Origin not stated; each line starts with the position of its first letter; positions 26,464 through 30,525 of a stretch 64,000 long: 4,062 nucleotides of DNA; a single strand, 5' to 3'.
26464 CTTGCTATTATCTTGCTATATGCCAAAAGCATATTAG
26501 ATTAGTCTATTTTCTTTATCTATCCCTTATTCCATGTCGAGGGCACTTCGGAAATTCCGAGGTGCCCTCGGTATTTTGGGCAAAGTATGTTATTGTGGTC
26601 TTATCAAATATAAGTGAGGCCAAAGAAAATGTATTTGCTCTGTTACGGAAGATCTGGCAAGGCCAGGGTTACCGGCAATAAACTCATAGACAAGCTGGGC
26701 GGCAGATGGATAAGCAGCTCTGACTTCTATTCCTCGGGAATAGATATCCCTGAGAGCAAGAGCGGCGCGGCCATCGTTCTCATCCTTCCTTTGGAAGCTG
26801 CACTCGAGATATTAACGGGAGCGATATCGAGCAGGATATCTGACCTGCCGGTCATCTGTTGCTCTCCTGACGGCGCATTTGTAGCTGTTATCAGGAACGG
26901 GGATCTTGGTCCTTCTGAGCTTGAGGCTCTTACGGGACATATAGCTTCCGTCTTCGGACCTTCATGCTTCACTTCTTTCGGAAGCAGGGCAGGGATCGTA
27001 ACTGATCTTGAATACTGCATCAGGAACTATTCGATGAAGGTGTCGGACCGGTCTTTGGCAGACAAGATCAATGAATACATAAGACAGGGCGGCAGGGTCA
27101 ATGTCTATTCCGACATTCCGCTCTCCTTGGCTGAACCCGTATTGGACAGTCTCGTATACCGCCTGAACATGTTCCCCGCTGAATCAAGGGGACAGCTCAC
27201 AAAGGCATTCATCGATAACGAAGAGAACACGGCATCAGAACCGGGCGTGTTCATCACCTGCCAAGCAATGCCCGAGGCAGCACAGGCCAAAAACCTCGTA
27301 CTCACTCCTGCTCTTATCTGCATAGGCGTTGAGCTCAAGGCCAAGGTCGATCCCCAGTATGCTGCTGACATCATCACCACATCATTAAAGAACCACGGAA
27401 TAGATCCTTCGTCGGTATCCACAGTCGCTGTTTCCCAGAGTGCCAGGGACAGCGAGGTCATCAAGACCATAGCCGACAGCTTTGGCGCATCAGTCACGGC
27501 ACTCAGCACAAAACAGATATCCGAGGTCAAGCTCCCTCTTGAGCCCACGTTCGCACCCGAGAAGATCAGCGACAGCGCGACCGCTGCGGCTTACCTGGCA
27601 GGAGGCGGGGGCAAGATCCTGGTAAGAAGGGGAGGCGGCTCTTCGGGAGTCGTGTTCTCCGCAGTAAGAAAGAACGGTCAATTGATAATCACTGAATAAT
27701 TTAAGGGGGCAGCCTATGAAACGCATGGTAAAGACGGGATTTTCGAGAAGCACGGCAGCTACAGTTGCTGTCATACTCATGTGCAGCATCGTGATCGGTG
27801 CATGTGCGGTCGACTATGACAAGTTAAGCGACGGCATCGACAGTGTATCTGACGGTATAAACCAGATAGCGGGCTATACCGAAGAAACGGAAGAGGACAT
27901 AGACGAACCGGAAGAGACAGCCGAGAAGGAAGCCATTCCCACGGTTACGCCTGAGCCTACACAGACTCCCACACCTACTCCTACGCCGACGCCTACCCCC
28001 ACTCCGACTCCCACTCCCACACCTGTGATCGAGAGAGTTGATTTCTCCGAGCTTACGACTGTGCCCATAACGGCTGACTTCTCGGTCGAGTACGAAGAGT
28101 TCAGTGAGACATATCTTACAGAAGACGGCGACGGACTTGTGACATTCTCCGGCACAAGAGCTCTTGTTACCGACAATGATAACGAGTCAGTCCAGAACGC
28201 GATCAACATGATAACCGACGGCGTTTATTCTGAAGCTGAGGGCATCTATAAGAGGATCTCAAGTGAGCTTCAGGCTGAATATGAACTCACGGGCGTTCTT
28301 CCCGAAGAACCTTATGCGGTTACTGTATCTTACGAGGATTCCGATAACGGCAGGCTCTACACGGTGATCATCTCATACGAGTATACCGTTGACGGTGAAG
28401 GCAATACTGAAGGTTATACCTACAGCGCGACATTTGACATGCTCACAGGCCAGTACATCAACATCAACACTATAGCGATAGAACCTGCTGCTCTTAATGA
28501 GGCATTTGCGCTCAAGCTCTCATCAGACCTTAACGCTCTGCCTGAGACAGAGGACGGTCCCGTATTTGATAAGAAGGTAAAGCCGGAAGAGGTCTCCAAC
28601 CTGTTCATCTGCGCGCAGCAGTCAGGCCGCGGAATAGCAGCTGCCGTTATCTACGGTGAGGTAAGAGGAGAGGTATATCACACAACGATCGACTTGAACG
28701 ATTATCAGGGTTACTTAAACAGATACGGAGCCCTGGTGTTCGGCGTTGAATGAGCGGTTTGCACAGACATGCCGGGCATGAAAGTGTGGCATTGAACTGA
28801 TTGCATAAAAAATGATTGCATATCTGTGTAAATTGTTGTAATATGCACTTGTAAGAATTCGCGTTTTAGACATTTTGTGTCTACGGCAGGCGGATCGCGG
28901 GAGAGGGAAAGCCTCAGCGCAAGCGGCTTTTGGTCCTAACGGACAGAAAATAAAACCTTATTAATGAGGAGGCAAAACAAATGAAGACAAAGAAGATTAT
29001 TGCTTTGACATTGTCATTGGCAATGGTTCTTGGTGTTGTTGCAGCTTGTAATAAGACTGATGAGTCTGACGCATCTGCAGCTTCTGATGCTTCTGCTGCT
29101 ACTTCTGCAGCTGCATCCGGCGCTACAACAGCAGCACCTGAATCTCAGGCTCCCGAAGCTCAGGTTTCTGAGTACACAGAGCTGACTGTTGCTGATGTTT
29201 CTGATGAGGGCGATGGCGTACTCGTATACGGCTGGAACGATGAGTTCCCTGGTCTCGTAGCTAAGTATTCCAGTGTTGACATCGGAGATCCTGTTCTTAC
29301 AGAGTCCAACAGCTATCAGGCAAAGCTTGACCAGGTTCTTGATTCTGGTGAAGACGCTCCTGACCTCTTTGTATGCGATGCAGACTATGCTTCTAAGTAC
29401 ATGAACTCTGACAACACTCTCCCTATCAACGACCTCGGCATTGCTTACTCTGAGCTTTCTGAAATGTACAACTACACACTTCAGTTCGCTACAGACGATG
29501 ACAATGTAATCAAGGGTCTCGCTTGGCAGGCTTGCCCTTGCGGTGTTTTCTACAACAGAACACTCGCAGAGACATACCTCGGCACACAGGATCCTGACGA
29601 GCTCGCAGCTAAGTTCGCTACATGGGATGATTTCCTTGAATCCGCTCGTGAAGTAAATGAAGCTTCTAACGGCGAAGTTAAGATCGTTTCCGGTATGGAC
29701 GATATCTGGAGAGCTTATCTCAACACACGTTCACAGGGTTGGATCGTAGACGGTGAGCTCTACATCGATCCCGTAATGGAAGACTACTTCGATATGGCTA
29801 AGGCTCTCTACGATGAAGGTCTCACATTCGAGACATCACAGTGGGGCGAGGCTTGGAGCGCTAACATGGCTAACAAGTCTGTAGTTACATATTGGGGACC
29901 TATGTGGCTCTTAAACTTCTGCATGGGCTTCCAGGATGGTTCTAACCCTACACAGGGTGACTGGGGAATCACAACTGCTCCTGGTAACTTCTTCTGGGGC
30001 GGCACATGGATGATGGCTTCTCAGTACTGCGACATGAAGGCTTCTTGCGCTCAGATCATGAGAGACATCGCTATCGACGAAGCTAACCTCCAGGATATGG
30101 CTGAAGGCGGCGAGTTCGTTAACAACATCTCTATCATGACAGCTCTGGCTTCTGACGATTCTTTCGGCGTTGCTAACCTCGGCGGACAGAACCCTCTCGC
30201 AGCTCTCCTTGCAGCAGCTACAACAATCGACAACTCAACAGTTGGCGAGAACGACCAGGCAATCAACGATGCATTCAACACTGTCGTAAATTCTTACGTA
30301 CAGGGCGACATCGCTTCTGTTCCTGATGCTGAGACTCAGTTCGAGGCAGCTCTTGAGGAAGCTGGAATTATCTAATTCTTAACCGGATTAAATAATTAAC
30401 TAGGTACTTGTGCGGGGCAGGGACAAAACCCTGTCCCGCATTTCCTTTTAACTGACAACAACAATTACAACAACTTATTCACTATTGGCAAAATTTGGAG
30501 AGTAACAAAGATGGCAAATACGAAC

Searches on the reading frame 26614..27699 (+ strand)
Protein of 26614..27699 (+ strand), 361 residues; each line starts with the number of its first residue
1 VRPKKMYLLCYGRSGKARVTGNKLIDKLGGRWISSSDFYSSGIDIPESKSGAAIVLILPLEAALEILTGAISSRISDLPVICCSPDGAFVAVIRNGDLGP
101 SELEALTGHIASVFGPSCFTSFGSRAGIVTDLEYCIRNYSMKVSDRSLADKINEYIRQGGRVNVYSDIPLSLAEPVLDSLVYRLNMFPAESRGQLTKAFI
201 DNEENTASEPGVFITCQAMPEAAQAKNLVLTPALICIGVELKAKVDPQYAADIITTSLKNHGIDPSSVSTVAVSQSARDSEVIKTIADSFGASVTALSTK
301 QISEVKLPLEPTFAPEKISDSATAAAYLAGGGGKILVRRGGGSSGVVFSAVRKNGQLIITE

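Call 32: search_protein_families(library=pfam, proteins=[window:26614-27699:+], max_evalue=1)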
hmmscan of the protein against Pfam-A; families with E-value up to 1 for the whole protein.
window:26614-27699:+ (361 aa): 4 families
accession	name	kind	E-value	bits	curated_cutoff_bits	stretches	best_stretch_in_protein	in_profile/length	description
PF01890.21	CbiG_C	-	8e-06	26.8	27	1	235-339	1-106/117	Cobalamin synthesis G C-terminus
PF11760.13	CbiG_N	-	0.012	16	25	1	51-113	10-70/82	Cobalamin synthesis G N-terminal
PF11761.13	CbiG_mid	-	0.14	12.8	22.7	1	138-232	9-88/88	Cobalamin biosynthesis central region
PF20661.2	SutA-RBD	-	0.15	11.9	29.3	0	147-163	9-25/35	SutA RNAP-binding domain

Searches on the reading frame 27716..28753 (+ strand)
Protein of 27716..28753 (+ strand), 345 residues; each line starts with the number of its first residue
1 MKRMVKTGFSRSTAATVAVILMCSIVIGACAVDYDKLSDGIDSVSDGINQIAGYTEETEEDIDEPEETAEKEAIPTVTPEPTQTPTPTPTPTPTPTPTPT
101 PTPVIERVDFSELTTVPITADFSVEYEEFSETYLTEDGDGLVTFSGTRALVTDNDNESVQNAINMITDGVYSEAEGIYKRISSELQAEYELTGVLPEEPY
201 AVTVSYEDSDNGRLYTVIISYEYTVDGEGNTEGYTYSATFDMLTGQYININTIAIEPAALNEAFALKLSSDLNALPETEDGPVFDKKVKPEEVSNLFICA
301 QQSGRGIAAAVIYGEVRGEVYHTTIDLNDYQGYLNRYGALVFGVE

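Call 3: search_protein_families(library=pfam, proteins=[window:27716-28753:+], max_evalue=0.01)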
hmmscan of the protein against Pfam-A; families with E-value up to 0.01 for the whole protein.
window:27716-28753:+ (345 aa): 0 families

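Call 32: search_protein_families(library=pfam, proteins=[window:27716-28753:+], max_evalue=1)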
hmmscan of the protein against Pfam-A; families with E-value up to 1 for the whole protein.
window:27716-28753:+ (345 aa): 3 families
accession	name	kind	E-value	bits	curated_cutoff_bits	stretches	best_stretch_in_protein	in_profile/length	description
PF13729.12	TraF_2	-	0.05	13.2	25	1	22-63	21-61/264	F plasmid transfer operon, TraF, protein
PF05104.17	Rib_recp_KP_reg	-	0.47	11.9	25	1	56-101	55-104/141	Ribosome receptor lysine/proline rich region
PF05887.16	Trypan_PARP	-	0.75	10.2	100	1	55-103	63-111/134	Procyclic acidic repetitive protein (PARP)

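Call 55: search_solved_structures(query=window:27716-28750:+, max_evalue=10)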
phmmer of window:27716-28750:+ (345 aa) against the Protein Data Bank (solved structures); distinct sequences matched with E-value up to 10: 16.
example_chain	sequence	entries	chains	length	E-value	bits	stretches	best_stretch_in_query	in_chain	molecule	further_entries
6ysy_B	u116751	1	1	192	0.00031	23.5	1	84-162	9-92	Myosin light chain 1/3, skeletal muscle isoform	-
4l3a_A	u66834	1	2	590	0.00057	22.6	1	73-106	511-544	Internalin K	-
9wg7_12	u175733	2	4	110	0.0075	18.9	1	52-125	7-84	ApcG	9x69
7qio_N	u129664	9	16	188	0.01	18.5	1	84-160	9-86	Myosin light chain 1/3, skeletal muscle isoform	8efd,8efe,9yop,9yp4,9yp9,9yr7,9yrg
9gz1_C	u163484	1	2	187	0.011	18.4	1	84-160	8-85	Myosin light chain 1/3, skeletal muscle isoform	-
8x8h_A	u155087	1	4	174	0.059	16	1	85-106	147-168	Pectate disaccharide-lyase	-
8zvk_A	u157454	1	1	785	0.097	15.3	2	78-131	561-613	AaBgIC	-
9gv5_A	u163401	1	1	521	0.65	12.5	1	49-109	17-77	Monocarboxylate transporter 8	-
9fkn_A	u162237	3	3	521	0.65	12.5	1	49-109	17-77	Monocarboxylate transporter 8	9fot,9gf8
9skq_B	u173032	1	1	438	3.7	10.1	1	74-123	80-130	G2/mitotic-specific cyclin-B1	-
7nj0_C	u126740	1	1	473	4.1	9.9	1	74-123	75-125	G2/mitotic-specific cyclin-B1,G2/mitotic-specific cyclin-B1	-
8zkn_A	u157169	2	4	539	4.2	9.9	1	51-109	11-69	Monocarboxylate transporter 8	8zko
9dwy_A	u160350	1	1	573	4.5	9.8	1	51-108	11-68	Monocarboxylate transporter 8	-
4u5i_A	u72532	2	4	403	7.7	9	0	63-103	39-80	Endoglucanase H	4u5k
4u3a_A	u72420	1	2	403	7.7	9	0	63-103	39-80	Endoglucanase H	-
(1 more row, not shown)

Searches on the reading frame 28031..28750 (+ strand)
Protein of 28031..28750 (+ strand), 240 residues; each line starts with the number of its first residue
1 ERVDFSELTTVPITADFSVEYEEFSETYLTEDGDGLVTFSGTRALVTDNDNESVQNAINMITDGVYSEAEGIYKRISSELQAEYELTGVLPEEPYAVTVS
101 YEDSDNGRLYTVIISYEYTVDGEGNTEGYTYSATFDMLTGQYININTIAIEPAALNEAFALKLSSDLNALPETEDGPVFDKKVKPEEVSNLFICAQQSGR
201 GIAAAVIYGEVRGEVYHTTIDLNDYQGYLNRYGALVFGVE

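Call 56: find_homologous_proteins(query=window:28031-28750:+, max_evalue=0.001)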
Query window:28031-28750:+ (240 aa): 6 proteins with E <= 0.001 among 947 candidates.
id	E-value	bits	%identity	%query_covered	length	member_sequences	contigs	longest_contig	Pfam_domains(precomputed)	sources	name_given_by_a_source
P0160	3.3e-141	487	98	96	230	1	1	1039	-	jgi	jgi:hypothetical protein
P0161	1.8e-94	334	66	100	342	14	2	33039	-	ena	-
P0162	8.5e-58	214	50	100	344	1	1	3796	-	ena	-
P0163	3.3e-37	146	43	68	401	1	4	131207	-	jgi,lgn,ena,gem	-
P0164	3.1e-34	137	37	100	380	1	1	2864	-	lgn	-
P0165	2.1e-31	127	33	99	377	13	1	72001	-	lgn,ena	-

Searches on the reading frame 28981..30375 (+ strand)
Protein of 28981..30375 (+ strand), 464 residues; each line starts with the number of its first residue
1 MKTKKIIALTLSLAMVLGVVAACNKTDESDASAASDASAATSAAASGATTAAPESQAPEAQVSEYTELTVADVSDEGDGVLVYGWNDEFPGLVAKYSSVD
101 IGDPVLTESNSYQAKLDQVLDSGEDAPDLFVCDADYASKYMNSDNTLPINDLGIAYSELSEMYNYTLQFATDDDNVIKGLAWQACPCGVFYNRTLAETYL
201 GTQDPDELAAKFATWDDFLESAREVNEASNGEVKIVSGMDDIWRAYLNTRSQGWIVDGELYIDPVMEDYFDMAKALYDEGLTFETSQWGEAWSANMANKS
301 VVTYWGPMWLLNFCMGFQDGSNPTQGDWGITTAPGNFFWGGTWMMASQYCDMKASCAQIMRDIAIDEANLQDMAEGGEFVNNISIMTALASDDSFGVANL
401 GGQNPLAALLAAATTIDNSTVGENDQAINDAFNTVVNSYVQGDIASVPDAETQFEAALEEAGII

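Call 3: search_protein_families(library=pfam, proteins=[window:28981-30375:+], max_evalue=0.01)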
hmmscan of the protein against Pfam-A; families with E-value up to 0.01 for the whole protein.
window:28981-30375:+ (464 aa): 1 family
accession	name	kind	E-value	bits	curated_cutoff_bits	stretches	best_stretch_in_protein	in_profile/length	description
PF01547.30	SBP_bac_1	-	9.2e-07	29.6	26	1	90-294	22-216/307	Bacterial extracellular solute-binding protein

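Call 4: search_protein_families(library=ncbifam, proteins=[window:28981-30375:+], max_evalue=0.01)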
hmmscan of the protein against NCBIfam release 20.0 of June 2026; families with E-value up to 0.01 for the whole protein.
window:28981-30375:+ (464 aa): 0 families

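Call 52: search_solved_structures(query=window:28981-30372:+, max_evalue=0.01)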
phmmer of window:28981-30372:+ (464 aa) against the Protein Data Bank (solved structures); distinct sequences matched with E-value up to 0.01: 2.
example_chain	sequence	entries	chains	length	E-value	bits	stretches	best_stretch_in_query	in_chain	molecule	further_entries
8bfy_A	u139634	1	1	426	3.5e-13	52.5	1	96-432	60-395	Putative secreted cellobiose-binding (Transport system associated)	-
5ixp_A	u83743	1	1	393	7.1e-10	41.6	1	83-384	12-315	Extracellular solute-binding protein family 1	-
